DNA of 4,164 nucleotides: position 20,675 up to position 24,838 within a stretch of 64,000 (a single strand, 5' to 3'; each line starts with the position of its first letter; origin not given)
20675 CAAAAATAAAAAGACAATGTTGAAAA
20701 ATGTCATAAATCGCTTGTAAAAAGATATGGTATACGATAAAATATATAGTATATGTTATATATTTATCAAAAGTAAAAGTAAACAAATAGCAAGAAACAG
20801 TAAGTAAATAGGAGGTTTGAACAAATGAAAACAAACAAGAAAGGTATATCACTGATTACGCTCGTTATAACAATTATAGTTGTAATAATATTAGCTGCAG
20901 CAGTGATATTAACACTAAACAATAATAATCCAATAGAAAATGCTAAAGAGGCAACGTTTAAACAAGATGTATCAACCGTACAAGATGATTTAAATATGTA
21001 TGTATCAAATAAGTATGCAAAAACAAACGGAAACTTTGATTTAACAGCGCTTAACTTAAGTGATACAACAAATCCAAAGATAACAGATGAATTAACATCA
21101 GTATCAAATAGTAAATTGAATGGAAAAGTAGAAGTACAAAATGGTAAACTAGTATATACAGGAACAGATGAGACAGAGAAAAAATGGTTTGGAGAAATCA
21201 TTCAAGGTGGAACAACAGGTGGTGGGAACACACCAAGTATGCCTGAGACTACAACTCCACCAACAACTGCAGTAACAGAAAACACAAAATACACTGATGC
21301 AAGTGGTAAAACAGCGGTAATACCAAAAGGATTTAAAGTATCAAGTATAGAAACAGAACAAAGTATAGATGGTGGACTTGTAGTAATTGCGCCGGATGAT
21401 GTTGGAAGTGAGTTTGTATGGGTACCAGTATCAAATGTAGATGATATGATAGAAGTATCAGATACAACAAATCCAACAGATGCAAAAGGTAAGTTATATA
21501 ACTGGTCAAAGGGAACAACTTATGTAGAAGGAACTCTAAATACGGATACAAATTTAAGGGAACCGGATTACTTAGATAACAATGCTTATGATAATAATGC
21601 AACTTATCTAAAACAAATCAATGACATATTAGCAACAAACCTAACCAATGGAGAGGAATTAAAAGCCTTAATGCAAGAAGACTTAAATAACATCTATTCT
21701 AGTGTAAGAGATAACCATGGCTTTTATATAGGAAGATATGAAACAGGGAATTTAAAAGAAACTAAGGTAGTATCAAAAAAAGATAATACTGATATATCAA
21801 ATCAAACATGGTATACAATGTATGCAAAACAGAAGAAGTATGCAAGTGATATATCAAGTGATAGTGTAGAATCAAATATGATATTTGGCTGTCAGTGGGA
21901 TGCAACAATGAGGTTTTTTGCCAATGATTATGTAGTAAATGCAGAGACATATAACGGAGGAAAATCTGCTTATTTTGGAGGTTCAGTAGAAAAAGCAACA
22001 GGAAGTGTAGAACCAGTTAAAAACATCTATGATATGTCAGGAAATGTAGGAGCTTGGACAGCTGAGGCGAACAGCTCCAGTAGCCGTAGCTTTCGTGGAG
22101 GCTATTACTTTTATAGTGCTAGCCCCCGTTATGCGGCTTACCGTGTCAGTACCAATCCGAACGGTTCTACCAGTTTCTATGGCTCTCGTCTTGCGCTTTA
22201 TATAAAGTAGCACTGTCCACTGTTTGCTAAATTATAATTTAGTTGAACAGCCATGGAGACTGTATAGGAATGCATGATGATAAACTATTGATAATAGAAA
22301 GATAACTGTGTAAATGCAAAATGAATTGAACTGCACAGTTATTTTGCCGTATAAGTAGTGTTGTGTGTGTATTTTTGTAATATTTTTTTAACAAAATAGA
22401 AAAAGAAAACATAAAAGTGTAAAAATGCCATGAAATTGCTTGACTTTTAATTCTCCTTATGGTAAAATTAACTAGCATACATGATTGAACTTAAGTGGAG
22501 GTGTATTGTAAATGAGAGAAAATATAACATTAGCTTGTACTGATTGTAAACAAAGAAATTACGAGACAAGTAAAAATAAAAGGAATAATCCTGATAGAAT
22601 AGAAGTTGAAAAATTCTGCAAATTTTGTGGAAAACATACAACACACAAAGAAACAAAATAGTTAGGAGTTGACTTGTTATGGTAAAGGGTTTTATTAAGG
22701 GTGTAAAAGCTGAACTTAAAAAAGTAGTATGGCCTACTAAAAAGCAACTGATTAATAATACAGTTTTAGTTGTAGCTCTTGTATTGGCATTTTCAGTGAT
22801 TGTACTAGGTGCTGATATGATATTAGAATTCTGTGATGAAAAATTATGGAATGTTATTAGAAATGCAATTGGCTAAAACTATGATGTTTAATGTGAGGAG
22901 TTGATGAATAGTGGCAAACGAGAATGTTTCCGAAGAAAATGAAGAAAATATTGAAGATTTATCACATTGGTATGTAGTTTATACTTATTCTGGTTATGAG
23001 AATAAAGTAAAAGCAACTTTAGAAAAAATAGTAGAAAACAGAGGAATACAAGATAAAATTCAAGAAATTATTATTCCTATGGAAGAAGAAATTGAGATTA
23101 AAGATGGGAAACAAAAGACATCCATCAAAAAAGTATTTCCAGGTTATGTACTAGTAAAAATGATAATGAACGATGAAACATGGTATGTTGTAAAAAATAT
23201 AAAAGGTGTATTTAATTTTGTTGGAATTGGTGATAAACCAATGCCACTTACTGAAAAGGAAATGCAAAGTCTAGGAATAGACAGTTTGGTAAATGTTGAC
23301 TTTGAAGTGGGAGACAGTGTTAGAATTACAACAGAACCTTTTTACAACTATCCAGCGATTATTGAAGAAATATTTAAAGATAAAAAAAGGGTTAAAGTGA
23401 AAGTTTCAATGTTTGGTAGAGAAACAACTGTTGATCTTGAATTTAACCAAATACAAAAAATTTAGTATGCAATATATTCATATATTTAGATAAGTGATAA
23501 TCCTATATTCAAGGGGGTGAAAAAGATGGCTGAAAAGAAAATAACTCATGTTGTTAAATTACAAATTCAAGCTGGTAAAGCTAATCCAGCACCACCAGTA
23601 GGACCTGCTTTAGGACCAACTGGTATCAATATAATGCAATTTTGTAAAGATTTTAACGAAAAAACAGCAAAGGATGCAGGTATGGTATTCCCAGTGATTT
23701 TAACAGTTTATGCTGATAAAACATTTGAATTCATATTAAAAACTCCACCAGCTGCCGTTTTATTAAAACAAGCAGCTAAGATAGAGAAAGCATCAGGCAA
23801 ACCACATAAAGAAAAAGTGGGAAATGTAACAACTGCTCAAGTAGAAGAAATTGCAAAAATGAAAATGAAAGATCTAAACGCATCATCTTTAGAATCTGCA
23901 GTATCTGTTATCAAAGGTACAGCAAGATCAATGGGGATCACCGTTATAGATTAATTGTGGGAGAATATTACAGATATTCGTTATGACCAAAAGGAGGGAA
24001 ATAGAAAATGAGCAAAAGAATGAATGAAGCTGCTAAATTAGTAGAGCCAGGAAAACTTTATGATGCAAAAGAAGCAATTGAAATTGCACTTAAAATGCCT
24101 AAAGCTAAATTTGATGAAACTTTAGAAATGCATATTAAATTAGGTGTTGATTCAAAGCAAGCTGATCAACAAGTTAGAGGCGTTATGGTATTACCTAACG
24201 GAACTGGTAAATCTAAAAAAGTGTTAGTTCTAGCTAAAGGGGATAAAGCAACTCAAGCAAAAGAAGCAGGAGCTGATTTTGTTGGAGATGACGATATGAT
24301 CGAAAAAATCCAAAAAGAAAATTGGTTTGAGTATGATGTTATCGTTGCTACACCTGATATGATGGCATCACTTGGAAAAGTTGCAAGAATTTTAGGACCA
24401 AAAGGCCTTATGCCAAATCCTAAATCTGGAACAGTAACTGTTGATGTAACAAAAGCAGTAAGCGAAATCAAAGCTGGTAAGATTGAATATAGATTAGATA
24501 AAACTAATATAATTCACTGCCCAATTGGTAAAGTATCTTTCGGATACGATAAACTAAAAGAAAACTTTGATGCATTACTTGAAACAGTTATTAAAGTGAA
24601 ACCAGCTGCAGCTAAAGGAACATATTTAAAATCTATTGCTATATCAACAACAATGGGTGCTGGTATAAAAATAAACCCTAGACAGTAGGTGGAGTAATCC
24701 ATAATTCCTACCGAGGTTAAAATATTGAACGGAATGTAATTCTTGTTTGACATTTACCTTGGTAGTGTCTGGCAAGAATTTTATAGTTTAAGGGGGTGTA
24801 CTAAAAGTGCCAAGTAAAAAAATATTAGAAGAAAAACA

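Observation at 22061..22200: DGR variable-region-like compositional island at the 3' end of the solitary FGE-domain gene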

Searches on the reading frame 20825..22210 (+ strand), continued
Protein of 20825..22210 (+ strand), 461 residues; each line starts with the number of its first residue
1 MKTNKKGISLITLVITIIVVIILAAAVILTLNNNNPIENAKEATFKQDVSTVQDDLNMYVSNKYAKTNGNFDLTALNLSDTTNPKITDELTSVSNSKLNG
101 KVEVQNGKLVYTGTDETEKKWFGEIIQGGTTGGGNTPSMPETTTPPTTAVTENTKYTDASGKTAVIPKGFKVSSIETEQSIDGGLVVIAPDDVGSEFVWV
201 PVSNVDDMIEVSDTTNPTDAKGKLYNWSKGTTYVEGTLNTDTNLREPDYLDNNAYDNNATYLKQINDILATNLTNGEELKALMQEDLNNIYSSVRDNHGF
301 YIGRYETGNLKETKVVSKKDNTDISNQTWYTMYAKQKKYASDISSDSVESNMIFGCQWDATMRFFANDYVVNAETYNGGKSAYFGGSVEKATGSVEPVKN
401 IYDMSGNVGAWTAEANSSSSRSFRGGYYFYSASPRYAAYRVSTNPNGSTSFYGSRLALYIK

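Call 64: search_protein_families(library=ncbifam, proteins=[window:20825-22210:+, L083:12486-13514:+, L083:11736-12149:+, L083:13855-14103:+], max_evalue=1)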
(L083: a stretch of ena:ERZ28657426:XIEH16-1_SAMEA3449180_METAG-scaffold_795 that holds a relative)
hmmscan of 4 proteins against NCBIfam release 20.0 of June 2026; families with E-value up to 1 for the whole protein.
window:20825-22210:+ (461 aa): 4 families
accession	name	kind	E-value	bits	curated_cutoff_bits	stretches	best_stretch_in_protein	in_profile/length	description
TIGR01710.1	typeII_sec_gspG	equivalog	0.0013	18.8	88.85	1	6-85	1-78/134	type II secretion system major pseudopilin GspG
NF042931.1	SAG1386_EF1546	equivalog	0.013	15.6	80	1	10-108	31-118/158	SAG1386/EF1546 family surface-associated protein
NF006283.1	PRK08455.1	equivalog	0.023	14.3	187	1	3-55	12-65/182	flagellar basal body-associated protein FliL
NF038305.1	HpsJ_fam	subfamily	0.05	13.5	60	1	4-98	72-148/234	HpsJ family protein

L083:12486-13514:+ (342 aa): 5 families
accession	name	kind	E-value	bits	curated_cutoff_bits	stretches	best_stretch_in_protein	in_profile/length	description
TIGR04416.1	group_II_RT_mat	equivalog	8.3e-34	117.2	300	1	40-336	30-336/353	group II intron reverse transcriptase/maturase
NF041747.1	Drt3a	equivalog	9.9e-19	67.9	200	1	128-288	102-272/412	antiviral reverse transcriptase Drt3a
NF038233.2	retron_St85_RT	exception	5.2e-14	52.2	235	1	62-331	24-279/289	retron St85 family RNA-directed DNA polymerase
NF041746.1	Drt2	equivalog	2e-12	47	390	2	187-262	220-296/416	antiviral reverse transcriptase Drt2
NF041749.1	Drt4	equivalog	3.8e-12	45.9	450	1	125-267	125-269/489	antiviral reverse transcriptase Drt4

L083:11736-12149:+ (137 aa): 4 families
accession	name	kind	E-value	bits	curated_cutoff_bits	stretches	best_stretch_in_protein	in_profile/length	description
NF003810.1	PRK05399.1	equivalog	0.00052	18.8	480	1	4-67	5-73/793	DNA mismatch repair protein MutS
NF005052.0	PRK06462.1-1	equivalog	0.018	14.1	368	1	100-132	34-66/353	asparagine synthetase A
TIGR01070.1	mutS1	equivalog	0.035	12.4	641.7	1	5-66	6-72/840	DNA mismatch repair protein MutS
NF053698.1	bfe1_fam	equivalog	0.05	13.1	315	1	5-82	83-155/313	Bfe1 family T6SS effector protein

L083:13855-14103:+ (82 aa): 0 families

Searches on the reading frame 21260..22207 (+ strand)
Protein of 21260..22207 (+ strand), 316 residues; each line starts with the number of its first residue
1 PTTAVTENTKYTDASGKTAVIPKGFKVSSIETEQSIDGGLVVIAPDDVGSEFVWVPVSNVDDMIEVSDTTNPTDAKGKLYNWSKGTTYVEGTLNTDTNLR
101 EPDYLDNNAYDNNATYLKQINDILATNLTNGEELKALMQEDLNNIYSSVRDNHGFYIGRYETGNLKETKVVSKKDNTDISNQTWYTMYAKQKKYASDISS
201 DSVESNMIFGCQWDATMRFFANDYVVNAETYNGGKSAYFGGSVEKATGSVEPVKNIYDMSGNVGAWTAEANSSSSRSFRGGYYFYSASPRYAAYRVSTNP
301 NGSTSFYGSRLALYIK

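Call 65: predict_structure(alignment_id=A2)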
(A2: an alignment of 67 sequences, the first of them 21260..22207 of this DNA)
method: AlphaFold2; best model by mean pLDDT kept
length: 316 residues; sequences in the alignment: 67
mean_pLDDT: 91.1   pTM: 0.92
mean pLDDT of the five models: 91.1, 91.1, 90.1, 89.9, 88.5
residues with pLDDT >= 90: 239; 70-90: 55; 50-70: 16; < 50: 6
segments of 3 or more residues with pLDDT < 50: 224-229
pLDDT, mean of each block of 10 residues (from residue 1): 96 97 98 96 97 96 90 90 67 72 87 97 98 97 97 98 98 98 98 94 97 94 54 72 93 92 94 93 84 92 96 98
secondary structure, 60 per line:
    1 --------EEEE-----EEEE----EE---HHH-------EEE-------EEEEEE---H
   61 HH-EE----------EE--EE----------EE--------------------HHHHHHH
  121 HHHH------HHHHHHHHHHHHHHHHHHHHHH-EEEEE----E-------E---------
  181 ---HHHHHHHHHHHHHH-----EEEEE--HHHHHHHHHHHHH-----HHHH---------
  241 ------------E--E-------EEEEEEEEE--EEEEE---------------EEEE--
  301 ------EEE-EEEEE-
elements in order: E9-12 E18-21 E41-43 E51-56 H114-124 H131-152 E154-158 H184-197 E203-207 H210-222 H228-231 E264-272 E275-279 E295-298 E307-309 E311-315

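Call 67: fold_search(model_id=the predicted structure, library=pdb)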
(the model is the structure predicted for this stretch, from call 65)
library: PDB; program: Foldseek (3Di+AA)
matches with E <= 10: 101; with E <= 0.001: 25
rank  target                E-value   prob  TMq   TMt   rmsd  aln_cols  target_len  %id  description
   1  2y3c                  1.2e-05  1.00  0.39  0.44   6.5       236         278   17  Treponema denticola variable protein 1 (released 2011-08-31)
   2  5hha_B                5.1e-05  1.00  0.35  0.40   6.9       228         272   15  Structure of PvdO from Pseudomonas aeruginosa (released 2017-01-18)
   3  5aoh_B                6.1e-05  1.00  0.37  0.44   6.1       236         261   16  Crystal Structure of CarF (released 2017-01-25)
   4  5hha_A                7.3e-05  1.00  0.37  0.43   7.0       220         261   15  Structure of PvdO from Pseudomonas aeruginosa (released 2017-01-18)
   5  5aoh_A                8.3e-05  1.00  0.39  0.46   5.5       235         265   16  Crystal Structure of CarF (released 2017-01-25)
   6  5nyy                  1.3e-04  1.00  0.38  0.43   5.5       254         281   15  Formylglycine generating enzyme from T. curvata in complex with Cd(II) (released 2017-06-07)
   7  9mzu_A                3.1e-04  1.00  0.35  0.26   4.7       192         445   14  Structure of PorKN from Porphyromonas gingivalis (released 2025-04-16)
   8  5nxl                  3.4e-04  1.00  0.38  0.42   7.3       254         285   13  Formylglycine generating enzyme from T. curvata in complex with Ag(I) (released 2017-06-07)
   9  1yu2                  3.9e-04  1.00  0.36  0.30   4.8       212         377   12  Major Tropism Determinant M1 Variant (released 2005-09-20)
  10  6s07_A                4.4e-04  1.00  0.39  0.40   5.5       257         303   14  Structure of formylglycine-generating enzyme at 1.04 A in complex with copper and substrate reveals an acidic pocket f (released 2019-06-26)
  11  2afy_X                4.4e-04  1.00  0.35  0.40   6.8       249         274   15  Formylglycine generating enzyme C341S mutant (released 2005-12-13)
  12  2q17_E                4.9e-04  1.00  0.37  0.40   6.3       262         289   13  Formylglycine Generating Enzyme from Streptomyces coelicolor (released 2008-04-01)
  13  2q17_A                4.9e-04  1.00  0.34  0.37   9.0       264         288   12  Formylglycine Generating Enzyme from Streptomyces coelicolor (released 2008-04-01)
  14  6xtp_A                5.2e-04  1.00  0.38  0.40   6.5       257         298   14  Crystal structure reveals non-coordinative binding of O2 to the copper center of the formylglycine-generating enzyme - (released 2021-01-27)
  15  1yu3                  5.9e-04  1.00  0.32  0.28   6.0       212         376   12  Major Tropism Determinant I1 Variant (released 2005-09-20)
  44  5vf4_C                1.9e-03  1.00  0.37  0.32   5.5       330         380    9  Thermus aquaticus variable protein (TaqVP) from diversity-generating retroelements (DGR) (released 2017-05-24)
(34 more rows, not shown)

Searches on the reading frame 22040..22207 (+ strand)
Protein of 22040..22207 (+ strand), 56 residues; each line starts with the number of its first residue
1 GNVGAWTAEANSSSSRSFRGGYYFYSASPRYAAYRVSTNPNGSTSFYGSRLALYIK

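Call 34: find_homologous_proteins(query=window:22040-22207:+, max_evalue=10)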
Query seq(56 aa): no candidate shares three 5-residue words with the query. No homologue found.

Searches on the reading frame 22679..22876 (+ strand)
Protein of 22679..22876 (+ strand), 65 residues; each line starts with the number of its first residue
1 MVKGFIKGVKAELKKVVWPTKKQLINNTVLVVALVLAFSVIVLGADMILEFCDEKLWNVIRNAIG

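Call 57: search_protein_families(library=pfam, proteins=[window:22679-22876:+], max_evalue=10)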
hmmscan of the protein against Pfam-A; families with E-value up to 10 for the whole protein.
window:22679-22876:+ (65 aa): 2 families
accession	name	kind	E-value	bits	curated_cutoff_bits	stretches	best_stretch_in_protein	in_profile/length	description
PF00584.25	SecE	-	2.1e-18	66.4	22.7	1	4-50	2-48/55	SecE/Sec61-gamma subunits of protein translocation complex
PF03911.21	Sec61_beta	-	1.1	9.8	27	1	28-43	22-37/41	Sec61beta family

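Call 76: find_encoding_contigs(protein=window:22679-22876:+, flank=10000, max_places=5)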
Protein window:22679-22876:+ (65 aa): no gene with exactly this product is on record in the collection.

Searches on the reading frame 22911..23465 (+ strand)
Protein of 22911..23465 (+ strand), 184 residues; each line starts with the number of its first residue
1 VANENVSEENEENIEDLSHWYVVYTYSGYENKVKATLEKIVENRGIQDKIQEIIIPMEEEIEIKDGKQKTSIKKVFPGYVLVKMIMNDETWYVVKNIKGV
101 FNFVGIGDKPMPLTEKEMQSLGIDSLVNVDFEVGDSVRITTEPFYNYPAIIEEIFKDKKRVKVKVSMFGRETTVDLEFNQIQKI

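Call 57: search_protein_families(library=pfam, proteins=[window:22911-23465:+], max_evalue=10)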
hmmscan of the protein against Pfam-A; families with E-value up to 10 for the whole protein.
window:22911-23465:+ (184 aa): 3 families
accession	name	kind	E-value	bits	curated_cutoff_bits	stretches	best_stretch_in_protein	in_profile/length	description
PF02357.24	NusG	-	1.9e-31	108.9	22.2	1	19-121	2-92/93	Transcription termination factor nusG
PF00467.35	KOW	-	0.0072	16.6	22.3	1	133-164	1-32/32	KOW motif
PF21061.3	Reovirus_L2_7th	-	0.045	14.1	27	1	128-163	10-43/99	Reovirus core-spike protein lambda-2 (L2), 7th domain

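Call 75: find_encoding_contigs(protein=window:22911-23465:+, flank=10000, max_places=5)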
Protein window:22911-23465:+ (184 aa): no gene with exactly this product is on record in the collection.

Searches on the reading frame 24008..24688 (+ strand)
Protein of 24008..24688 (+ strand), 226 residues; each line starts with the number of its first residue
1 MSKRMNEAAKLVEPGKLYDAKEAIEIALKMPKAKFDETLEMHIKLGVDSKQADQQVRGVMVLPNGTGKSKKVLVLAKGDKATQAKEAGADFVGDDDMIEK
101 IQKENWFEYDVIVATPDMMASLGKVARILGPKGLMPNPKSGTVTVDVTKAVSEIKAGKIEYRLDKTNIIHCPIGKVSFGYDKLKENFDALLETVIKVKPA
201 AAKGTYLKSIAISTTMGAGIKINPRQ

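Call 77: find_encoding_contigs(protein=window:24008-24688:+, flank=10000, max_places=5)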
Protein window:24008-24688:+ (226 aa): no gene with exactly this product is on record in the collection.
